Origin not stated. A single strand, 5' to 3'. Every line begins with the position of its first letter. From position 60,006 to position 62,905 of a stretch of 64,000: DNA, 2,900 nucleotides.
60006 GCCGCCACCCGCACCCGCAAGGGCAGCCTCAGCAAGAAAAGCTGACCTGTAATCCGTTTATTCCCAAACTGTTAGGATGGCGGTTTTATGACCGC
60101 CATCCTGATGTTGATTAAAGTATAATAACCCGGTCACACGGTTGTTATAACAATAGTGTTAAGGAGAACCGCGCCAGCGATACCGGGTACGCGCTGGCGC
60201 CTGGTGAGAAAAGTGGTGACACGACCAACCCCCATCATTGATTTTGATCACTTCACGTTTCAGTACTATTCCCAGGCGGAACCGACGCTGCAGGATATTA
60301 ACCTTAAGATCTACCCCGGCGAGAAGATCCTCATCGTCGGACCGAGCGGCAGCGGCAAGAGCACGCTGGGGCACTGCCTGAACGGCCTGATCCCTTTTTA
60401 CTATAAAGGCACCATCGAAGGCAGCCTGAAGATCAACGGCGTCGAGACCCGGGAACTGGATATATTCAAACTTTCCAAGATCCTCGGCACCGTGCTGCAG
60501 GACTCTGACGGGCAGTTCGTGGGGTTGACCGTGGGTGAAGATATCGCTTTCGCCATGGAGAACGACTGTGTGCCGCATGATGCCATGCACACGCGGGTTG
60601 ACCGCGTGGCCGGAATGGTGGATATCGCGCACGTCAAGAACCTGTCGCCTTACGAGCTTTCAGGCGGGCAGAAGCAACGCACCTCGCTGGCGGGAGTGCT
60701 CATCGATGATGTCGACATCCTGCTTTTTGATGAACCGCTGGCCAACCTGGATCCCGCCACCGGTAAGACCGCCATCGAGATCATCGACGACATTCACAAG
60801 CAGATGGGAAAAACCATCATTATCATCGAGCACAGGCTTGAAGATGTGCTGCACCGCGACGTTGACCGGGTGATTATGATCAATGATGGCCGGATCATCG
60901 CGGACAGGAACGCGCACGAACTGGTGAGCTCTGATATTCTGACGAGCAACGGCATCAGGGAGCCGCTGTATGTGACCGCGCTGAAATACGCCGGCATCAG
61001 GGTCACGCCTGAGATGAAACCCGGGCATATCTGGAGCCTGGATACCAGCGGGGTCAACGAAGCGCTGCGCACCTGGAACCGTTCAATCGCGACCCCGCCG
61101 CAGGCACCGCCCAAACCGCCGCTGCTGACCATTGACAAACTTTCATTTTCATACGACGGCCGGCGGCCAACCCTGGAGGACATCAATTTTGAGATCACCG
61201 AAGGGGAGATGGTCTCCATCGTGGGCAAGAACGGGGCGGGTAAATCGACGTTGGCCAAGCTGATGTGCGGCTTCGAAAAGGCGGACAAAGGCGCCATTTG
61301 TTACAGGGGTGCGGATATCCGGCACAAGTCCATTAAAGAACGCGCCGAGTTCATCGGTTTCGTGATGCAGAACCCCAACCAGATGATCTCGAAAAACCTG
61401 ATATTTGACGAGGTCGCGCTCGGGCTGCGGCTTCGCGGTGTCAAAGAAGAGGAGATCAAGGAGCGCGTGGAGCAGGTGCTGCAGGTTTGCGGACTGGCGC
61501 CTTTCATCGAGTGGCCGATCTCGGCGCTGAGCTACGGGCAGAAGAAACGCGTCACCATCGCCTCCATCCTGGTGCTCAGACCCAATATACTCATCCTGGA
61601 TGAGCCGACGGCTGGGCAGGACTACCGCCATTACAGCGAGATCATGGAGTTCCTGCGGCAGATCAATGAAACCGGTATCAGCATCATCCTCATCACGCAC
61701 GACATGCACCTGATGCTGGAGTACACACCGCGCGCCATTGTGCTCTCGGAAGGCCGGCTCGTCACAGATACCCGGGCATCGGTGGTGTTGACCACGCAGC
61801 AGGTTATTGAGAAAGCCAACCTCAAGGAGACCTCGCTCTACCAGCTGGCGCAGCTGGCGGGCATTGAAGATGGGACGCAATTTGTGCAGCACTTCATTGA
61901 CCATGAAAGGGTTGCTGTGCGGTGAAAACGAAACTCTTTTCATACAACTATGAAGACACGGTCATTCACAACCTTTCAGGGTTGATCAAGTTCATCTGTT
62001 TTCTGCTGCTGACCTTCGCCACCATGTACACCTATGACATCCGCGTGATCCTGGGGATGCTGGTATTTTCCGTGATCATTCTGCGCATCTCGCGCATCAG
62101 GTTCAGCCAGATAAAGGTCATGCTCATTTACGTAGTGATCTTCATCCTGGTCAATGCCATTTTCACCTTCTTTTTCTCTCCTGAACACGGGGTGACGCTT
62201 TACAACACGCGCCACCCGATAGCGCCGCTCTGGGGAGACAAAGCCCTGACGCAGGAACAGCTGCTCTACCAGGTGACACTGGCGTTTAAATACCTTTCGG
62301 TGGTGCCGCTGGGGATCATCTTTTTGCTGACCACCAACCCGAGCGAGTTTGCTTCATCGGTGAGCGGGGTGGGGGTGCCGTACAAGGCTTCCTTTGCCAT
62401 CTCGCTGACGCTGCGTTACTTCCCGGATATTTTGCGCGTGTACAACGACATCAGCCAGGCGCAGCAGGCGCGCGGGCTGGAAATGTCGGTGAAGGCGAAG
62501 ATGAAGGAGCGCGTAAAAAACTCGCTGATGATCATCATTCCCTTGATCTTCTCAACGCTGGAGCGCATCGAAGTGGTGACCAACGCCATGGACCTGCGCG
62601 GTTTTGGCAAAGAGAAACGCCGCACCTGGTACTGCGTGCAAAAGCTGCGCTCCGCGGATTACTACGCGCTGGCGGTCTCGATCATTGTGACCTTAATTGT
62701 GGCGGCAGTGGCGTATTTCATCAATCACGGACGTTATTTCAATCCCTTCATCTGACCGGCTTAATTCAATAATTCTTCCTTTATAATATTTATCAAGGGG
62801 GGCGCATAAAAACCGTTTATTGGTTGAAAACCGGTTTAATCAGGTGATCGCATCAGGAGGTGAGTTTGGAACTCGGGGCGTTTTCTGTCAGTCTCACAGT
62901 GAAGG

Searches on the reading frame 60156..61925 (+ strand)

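Call 24: search_protein_families(library=pfam, proteins=[window:60156-61925:+], max_evalue=0.00001)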
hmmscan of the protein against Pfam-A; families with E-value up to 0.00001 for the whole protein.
window:60156-61925:+ (589 aa): 8 families
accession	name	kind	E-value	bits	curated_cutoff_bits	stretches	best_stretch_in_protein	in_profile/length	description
PF00005.33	ABC_tran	-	1.4e-60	204.2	25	2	340-486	1-137/137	ABC transporter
PF12558.13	DUF3744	-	1.3e-21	77.5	22.5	1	259-331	1-73/73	ATP-binding cassette cobalt transporter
PF13304.12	AAA_21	-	2.2e-15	57.9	27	0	452-520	232-303/304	AAA domain, putative AbiEii toxin, Type IV TA system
PF13555.12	AAA_29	-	7.6e-09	35.6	27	0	50-71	17-38/61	P-loop containing region of AAA domain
PF02463.25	SMC_N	-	7.8e-09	35.7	40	0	350-521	24-203/220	RecF/RecN/SMC N terminal domain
PF13476.12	AAA_23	-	7.8e-08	33.6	27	0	341-371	13-40/201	AAA domain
PF13401.12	AAA_22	-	1.3e-06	29.2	27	0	351-513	6-121/130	AAA domain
PF03193.22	RsgA_GTPase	-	7.5e-06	26.3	30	0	340-380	97-136/174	RsgA GTPase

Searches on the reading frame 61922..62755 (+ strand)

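Call 108: search_protein_families(library=pfam, proteins=[window:61922-62755:+], max_evalue=0.0001)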
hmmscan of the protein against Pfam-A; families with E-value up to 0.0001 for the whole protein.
window:61922-62755:+ (277 aa): 1 family
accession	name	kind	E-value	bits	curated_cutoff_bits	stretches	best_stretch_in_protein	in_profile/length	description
PF02361.21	CbiQ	-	1.1e-29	104.1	25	1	13-233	3-212/216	Cobalt transport protein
